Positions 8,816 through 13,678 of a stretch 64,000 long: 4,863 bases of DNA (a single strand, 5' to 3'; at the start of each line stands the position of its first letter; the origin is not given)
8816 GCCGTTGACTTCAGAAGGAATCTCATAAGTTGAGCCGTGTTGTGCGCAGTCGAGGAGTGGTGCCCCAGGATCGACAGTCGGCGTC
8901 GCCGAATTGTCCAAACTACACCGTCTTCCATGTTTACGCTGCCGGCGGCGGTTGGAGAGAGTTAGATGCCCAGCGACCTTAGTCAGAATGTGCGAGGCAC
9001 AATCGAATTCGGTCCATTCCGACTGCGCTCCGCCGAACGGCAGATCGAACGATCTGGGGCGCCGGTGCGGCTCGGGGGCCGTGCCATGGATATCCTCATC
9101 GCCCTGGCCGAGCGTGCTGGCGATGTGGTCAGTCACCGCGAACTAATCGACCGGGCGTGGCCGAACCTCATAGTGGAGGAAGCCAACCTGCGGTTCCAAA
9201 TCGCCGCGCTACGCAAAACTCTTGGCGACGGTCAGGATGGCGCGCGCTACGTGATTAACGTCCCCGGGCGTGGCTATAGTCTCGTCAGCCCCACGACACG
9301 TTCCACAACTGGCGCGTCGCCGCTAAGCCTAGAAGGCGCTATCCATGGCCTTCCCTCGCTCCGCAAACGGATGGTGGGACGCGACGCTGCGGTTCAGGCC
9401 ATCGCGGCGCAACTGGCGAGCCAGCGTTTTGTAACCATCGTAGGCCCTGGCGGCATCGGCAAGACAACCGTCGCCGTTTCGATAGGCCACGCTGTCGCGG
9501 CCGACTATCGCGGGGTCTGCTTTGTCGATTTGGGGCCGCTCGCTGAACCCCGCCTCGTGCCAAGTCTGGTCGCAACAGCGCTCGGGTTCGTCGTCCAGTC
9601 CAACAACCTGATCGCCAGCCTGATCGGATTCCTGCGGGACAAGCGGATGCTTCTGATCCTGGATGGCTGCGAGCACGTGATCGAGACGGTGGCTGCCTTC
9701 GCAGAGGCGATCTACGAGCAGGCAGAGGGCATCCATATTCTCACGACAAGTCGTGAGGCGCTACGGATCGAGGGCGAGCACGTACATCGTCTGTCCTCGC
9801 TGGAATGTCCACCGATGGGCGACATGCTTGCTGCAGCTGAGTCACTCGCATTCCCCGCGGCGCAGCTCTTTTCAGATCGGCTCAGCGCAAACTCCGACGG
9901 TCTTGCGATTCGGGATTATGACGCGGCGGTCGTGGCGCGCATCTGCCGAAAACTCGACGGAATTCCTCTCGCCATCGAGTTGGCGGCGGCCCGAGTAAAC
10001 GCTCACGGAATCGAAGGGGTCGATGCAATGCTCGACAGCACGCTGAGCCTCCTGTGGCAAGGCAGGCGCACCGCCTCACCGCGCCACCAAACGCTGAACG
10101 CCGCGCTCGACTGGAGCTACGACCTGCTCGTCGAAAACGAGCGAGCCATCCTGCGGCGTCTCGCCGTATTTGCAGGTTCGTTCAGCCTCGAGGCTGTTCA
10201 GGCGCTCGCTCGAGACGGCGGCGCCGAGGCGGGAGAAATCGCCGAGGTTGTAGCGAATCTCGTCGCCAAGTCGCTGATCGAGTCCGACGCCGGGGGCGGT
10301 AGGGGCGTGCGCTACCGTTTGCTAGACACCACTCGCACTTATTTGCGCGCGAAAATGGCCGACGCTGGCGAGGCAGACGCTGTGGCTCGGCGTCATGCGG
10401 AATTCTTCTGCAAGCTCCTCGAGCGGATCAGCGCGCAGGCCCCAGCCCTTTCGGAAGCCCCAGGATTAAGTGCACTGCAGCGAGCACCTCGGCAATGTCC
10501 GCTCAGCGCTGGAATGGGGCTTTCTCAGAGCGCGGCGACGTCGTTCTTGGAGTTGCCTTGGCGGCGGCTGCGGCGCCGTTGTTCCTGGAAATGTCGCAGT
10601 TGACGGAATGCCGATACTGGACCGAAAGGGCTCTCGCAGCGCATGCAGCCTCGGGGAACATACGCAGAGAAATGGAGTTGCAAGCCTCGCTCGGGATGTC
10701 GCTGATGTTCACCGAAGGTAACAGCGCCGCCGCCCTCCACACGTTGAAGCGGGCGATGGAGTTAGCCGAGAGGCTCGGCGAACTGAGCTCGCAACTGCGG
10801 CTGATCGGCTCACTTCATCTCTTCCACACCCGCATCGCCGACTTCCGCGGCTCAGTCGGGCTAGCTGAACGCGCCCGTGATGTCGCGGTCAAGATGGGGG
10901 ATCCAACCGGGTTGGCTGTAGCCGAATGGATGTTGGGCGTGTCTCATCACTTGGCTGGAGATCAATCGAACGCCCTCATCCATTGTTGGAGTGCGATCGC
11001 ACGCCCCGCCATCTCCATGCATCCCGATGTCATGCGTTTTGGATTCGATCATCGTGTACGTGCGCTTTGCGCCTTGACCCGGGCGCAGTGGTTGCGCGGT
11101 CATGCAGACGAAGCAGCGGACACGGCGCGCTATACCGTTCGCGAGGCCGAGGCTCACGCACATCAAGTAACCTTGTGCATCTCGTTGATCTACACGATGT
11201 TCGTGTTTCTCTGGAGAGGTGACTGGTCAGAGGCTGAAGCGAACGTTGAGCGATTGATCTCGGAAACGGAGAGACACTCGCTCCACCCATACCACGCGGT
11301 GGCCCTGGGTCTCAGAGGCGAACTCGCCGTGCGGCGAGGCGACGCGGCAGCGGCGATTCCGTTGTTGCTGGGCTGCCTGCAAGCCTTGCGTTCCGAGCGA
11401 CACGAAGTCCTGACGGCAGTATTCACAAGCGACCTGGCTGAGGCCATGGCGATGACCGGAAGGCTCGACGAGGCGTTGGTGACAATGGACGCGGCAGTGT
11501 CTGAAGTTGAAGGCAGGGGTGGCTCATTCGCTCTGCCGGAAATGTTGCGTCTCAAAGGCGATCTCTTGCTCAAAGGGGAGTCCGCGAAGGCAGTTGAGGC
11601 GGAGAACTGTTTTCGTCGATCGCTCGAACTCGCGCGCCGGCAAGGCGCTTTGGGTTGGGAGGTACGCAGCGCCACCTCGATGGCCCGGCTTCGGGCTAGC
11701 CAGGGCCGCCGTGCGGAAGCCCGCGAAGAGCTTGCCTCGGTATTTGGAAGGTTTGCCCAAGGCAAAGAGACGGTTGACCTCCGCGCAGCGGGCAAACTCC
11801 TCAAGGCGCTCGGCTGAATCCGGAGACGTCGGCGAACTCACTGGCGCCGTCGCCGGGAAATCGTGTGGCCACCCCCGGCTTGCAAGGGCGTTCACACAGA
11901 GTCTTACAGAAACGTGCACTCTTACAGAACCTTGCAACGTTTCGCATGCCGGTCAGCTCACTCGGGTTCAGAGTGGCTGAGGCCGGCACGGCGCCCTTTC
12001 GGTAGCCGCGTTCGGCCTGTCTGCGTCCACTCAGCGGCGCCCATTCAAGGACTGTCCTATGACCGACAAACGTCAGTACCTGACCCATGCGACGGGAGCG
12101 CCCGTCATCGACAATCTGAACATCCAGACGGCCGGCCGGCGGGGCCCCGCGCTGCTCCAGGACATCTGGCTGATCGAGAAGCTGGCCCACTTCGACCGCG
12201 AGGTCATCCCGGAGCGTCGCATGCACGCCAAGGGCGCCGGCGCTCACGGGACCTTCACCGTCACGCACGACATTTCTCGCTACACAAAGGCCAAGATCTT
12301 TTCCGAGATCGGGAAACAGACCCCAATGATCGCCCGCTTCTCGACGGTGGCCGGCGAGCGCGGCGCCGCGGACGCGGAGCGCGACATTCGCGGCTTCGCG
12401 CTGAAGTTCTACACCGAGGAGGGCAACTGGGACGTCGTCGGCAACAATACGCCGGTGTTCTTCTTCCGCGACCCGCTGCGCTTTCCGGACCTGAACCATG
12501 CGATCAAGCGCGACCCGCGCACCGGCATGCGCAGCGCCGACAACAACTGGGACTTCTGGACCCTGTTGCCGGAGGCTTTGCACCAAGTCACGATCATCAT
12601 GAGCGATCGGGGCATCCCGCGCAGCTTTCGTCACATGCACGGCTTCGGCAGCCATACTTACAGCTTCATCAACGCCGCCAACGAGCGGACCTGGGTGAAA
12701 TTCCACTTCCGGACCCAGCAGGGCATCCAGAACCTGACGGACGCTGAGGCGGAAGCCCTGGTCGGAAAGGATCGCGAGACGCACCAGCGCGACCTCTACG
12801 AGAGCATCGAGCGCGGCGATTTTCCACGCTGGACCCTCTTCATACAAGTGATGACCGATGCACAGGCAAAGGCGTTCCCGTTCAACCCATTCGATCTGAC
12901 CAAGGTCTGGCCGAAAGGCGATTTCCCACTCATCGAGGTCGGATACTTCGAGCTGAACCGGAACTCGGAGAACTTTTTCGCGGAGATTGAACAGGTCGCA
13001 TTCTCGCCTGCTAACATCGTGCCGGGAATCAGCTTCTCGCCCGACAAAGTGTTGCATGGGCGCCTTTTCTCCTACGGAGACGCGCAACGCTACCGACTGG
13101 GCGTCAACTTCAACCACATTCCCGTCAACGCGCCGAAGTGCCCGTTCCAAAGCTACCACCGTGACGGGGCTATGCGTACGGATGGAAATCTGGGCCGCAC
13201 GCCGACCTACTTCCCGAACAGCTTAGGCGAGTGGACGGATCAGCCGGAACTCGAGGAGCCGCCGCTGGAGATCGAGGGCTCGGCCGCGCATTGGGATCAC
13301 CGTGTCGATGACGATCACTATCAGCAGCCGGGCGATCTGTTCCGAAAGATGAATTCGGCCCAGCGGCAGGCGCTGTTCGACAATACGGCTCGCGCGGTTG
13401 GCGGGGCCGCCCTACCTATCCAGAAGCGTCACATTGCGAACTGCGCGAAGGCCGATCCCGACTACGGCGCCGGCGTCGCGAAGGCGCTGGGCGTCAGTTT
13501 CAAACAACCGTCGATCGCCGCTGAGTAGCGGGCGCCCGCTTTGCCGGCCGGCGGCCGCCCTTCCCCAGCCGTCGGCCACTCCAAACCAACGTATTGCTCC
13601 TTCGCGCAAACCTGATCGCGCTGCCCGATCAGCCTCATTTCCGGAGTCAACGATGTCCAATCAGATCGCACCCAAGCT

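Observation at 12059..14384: Catalase coupled to a TIP-like aquaporin: candidate peroxiporin/H2O2-scavenging module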

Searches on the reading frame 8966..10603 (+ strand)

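Call 7: search_protein_families(library=pfam, proteins=[window:8966-10603:+])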
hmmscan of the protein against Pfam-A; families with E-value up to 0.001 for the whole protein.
window:8966-10603:+ (545 aa): 7 families
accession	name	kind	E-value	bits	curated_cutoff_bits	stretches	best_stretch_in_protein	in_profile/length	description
PF00486.34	Trans_reg_C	-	1e-13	51.6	26.2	1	32-106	2-77/77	Transcriptional regulatory protein, C terminal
PF00931.28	NB-ARC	-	4.1e-09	36.5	23.5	1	142-386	4-247/248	NB-ARC domain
PF25199.1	nSTAND_NTPase5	-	5.7e-05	23.4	34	1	150-265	38-135/145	Novel STAND NTPase 5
PF13401.12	AAA_22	-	0.00022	22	27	1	152-251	4-109/130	AAA domain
PF20720.3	nSTAND3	-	0.00035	20.7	27.2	1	142-180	6-44/155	Novel STAND NTPase 3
PF20703.3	nSTAND1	-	0.00046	20.4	27.1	0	134-169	14-49/379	Novel STAND NTPase 1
PF13191.12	AAA_16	-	0.00056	20.9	32.6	0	136-180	2-51/167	AAA ATPase domain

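Call 8: search_protein_families(library=ncbifam, proteins=[window:8966-10603:+])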
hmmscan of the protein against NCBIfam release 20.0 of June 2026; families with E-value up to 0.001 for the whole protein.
window:8966-10603:+ (545 aa): 15 families
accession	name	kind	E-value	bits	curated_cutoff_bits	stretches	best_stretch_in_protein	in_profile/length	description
NF007540.1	PRK10153.1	equivalog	4.1e-15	55.6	400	1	20-115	13-109/516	lysine decarboxylation/transport transcriptional activator CadC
NF040586.1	FxSxx_TPR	equivalog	9.1e-10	37.6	300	1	132-466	4-333/830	FxSxx-COOH system tetratricopeptide repeat protein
NF009037.0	PRK12370.1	equivalog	8.1e-09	34.4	589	1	34-110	34-109/553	HilA/EilA family virulence transcriptional regulator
NF045944.1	ResRegRpaBCyano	equivalog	5.9e-08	32.4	330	1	7-106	125-227/229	response regulator transcription factor RpaB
NF053854.1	RespRegPhoBBctds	equivalog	1.6e-06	27.7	270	1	10-105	130-223/225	two-component system response regulator PhoB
TIGR02154.1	PhoB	equivalog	3.6e-06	26.4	296.2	1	7-106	126-225/226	phosphate regulon transcriptional regulator PhoB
NF007820.0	PRK10529.1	equivalog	4.1e-05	23.1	325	1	12-106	128-223/225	two-component system response regulator KdpE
NF033118.1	vanR-O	exception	5e-05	22.8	505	1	18-107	135-221/233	vancomycin resistance response regulator transcription factor VanR-O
NF033117.2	vanR_ACDEGLN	exception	5.1e-05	23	350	1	18-105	136-224/226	VanR-ABDEGLN family response regulator transcription factor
NF033120.0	vanR_FM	exception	6.1e-05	22.8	460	1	7-106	129-229/231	vancomycin resistance response regulator transcription factor, VanR-F/VanR-M family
NF007005.1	PRK09468.1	equivalog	8.7e-05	22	331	1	11-108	135-233/237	osmolarity response regulator transcription factor OmpR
NF005568.0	PRK07239.1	equivalog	8.7e-05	21.6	273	1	26-110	296-375/381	uroporphyrinogen-III synthase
NF008199.0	PRK10955.1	equivalog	0.00026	21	341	1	8-108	129-230/232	envelope stress response regulator transcription factor CpxR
NF045991.1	RespRegCtrARhodob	equivalog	0.00035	20.4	350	1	12-107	126-222/224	response regulator transcription factor CtrA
NF040689.1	MtrAB_MtrA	equivalog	0.00043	19.7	300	1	9-105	120-217/219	MtrAB system response regulator MtrA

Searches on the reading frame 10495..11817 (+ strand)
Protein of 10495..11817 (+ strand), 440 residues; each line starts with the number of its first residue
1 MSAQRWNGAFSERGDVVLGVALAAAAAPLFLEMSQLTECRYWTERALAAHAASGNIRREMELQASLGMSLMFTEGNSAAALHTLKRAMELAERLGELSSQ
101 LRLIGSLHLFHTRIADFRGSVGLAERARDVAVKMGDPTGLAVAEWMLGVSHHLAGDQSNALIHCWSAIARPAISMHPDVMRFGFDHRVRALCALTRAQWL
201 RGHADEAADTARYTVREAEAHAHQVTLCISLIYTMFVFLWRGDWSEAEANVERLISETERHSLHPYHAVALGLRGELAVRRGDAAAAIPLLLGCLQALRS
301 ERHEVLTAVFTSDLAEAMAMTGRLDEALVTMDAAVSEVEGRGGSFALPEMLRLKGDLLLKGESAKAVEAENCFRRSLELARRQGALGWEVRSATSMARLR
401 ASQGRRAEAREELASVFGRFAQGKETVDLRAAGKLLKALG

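Call 7: search_protein_families(library=pfam, proteins=[window:10495-11817:+])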
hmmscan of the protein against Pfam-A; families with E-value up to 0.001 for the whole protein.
window:10495-11817:+ (440 aa): 2 families
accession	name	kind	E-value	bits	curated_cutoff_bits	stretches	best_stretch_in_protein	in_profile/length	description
PF13424.12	TPR_12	-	1.3e-10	41.7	30.1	0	367-412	20-67/77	Tetratricopeptide repeat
PF17874.7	TPR_MalT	-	4.7e-09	36.4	45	1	265-414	37-185/336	MalT-like TPR region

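Call 8: search_protein_families(library=ncbifam, proteins=[window:10495-11817:+])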
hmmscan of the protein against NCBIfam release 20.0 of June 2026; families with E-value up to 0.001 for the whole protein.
window:10495-11817:+ (440 aa): 3 families
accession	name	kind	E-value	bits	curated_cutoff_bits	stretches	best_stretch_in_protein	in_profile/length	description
TIGR03903.1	TOMM_kin_cyc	equivalog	6.2e-21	74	705.75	1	54-396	928-1264/1267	TOMM system kinase/cyclase fusion protein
NF053617.1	SARPRegAfsRStmc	equivalog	5.1e-06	24.7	1430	1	187-338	735-886/986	SARP-family global regulator AfsR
NF053720.1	NsdA_fam_reg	subfamily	0.00084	19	75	0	271-340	332-400/432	NsdA family TPR-like regulatory protein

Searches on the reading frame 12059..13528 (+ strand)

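Call 7: search_protein_families(library=pfam, proteins=[window:12059-13528:+])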
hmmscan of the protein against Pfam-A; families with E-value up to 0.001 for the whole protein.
window:12059-13528:+ (489 aa): 2 families
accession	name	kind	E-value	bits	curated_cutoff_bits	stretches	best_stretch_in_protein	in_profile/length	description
PF00199.24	Catalase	-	1.6e-190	633.6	25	1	9-390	1-382/383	Catalase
PF06628.17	Catalase-rel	-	2e-20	73.2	30.1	1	418-477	5-65/65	Catalase-related immune-responsive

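Call 8: search_protein_families(library=ncbifam, proteins=[window:12059-13528:+])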
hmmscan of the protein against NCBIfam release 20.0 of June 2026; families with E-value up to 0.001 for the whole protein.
window:12059-13528:+ (489 aa): 1 family
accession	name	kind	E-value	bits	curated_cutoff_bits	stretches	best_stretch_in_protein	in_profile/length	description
NF008422.0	PRK11249.1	equivalog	8.6e-146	487.3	1102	1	6-483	75-565/752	catalase HPII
